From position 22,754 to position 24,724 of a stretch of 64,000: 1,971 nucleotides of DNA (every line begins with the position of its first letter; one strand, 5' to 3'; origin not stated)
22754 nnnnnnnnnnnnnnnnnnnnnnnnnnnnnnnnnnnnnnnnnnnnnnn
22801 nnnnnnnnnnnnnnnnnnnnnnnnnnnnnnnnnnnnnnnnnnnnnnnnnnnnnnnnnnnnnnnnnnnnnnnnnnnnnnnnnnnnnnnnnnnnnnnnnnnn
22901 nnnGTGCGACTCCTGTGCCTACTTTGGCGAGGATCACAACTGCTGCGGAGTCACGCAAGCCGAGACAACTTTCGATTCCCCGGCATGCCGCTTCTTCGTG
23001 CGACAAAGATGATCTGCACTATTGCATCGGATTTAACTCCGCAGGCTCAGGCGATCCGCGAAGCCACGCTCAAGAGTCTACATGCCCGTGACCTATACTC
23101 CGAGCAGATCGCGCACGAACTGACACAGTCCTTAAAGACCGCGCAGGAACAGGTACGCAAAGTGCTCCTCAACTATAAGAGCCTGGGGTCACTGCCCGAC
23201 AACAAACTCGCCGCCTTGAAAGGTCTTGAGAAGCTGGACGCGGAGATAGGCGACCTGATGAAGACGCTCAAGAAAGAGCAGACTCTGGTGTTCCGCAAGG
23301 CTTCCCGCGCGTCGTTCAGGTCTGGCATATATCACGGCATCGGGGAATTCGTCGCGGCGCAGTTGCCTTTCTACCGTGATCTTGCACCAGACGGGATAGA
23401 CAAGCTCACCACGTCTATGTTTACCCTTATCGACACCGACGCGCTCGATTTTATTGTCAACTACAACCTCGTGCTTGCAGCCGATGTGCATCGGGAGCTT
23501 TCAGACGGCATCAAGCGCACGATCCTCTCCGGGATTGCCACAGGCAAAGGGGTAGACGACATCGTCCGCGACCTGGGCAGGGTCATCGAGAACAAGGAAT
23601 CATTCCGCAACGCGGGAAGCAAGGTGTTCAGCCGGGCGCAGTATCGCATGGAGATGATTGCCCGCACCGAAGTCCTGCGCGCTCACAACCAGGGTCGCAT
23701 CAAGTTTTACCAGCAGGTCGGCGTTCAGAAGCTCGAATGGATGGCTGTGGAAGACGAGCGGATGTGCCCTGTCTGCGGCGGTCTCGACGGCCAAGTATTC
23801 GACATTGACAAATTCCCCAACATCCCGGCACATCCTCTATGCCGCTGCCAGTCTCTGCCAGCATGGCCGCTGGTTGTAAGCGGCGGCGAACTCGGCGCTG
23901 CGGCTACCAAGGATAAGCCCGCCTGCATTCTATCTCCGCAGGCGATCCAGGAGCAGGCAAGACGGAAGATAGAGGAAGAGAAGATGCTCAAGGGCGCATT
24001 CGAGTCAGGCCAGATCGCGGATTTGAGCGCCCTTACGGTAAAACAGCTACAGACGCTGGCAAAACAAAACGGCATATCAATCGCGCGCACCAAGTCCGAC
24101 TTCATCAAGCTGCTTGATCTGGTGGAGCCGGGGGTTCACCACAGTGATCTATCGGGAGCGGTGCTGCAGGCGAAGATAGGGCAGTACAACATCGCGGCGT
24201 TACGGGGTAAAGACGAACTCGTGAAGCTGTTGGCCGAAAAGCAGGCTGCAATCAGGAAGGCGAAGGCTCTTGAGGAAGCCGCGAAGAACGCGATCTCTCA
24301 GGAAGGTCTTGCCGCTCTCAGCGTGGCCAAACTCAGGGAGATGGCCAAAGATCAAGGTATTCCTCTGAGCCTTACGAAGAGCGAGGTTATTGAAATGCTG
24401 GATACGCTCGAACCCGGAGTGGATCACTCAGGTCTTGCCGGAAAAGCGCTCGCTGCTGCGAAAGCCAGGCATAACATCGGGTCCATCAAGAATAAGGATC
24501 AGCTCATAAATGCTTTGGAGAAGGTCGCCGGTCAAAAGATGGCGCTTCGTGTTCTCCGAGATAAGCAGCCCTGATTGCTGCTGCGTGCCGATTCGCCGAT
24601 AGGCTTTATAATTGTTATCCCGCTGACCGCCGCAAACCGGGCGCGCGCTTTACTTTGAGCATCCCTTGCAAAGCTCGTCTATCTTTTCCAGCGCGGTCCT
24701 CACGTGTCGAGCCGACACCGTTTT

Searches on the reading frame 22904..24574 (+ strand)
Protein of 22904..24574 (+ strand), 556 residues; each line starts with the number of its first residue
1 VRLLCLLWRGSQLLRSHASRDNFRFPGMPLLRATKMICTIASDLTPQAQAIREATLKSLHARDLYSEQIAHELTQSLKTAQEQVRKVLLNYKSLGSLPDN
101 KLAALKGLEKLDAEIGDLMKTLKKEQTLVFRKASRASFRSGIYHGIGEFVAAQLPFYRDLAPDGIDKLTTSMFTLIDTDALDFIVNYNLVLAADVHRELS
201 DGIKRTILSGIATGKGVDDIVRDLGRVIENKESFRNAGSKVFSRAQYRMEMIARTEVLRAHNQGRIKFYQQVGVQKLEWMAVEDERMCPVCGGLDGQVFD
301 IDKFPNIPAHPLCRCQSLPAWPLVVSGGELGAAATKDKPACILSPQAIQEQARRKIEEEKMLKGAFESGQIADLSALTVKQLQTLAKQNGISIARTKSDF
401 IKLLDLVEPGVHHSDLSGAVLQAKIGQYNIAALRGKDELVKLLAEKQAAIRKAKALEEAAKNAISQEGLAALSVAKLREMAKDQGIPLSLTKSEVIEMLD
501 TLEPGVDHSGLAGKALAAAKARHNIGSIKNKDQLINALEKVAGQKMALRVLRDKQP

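Call 10: search_protein_families(library=pfam, proteins=[window:22904-24574:+], max_evalue=0.01)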
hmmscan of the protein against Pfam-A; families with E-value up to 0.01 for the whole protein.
window:22904-24574:+ (556 aa): 4 families
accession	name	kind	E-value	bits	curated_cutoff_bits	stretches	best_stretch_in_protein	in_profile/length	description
PF04233.19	Phage_Mu_F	-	1.6e-15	58.2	29.6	1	202-316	2-110/112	Phage Mu protein F like protein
PF02037.33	SAP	-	0.00025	21.1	23.9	0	373-393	1-21/37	SAP domain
PF07498.18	Rho_N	-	0.0028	18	24.9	0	469-497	2-32/43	Rho termination factor, N-terminal domain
PF24224.1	DUF7440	-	0.0059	17.2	25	0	435-495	50-99/110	Family of unknown function (DUF7440)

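Call 11: search_protein_families(library=phrogs, proteins=[window:22904-24574:+], max_evalue=0.001)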
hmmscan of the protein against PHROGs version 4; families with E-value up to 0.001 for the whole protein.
window:22904-24574:+ (556 aa): 25 families
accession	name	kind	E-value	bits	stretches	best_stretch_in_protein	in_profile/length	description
phrog_6577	-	unknown function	3.6e-110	370.9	1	80-550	1-454/1066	-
phrog_115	-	head and packaging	2.5e-30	107.3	1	107-321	122-318/665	minor head protein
phrog_595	-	head and packaging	1.4e-27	98.3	1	57-319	55-296/513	head maturation protease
phrog_2841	-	head and packaging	2.5e-22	80.6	1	196-319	192-305/525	minor head protein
phrog_4728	-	head and packaging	1.6e-19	71.1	1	198-324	183-303/591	head morphogenesis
phrog_2468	-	head and packaging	5.6e-19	69.7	1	173-304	122-241/303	head morphogenesis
phrog_3517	-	head and packaging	1.4e-15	58.5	1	227-318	213-326/371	head morphogenesis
phrog_19480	-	head and packaging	3.3e-15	56.4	1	246-320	662-736/737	head morphogenesis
phrog_1657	-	head and packaging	5.1e-15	56.6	1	57-320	7-298/337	head morphogenesis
phrog_2662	-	head and packaging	1.3e-14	54.8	1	141-316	543-704/717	portal protein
phrog_241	-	head and packaging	8.4e-14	52.5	1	201-319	155-272/679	head morphogenesis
phrog_8089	-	head and packaging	8.4e-12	46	1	229-319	166-265/268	head morphogenesis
phrog_16619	-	head and packaging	6.6e-10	38.1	1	245-320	198-273/1440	minor head protein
phrog_21789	-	head and packaging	1.4e-09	37.3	1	203-319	145-258/1195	virion structural protein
phrog_3281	-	DNA, RNA and nucleotide metabolism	5.6e-09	37.3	1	337-405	53-101/107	endonuclease VII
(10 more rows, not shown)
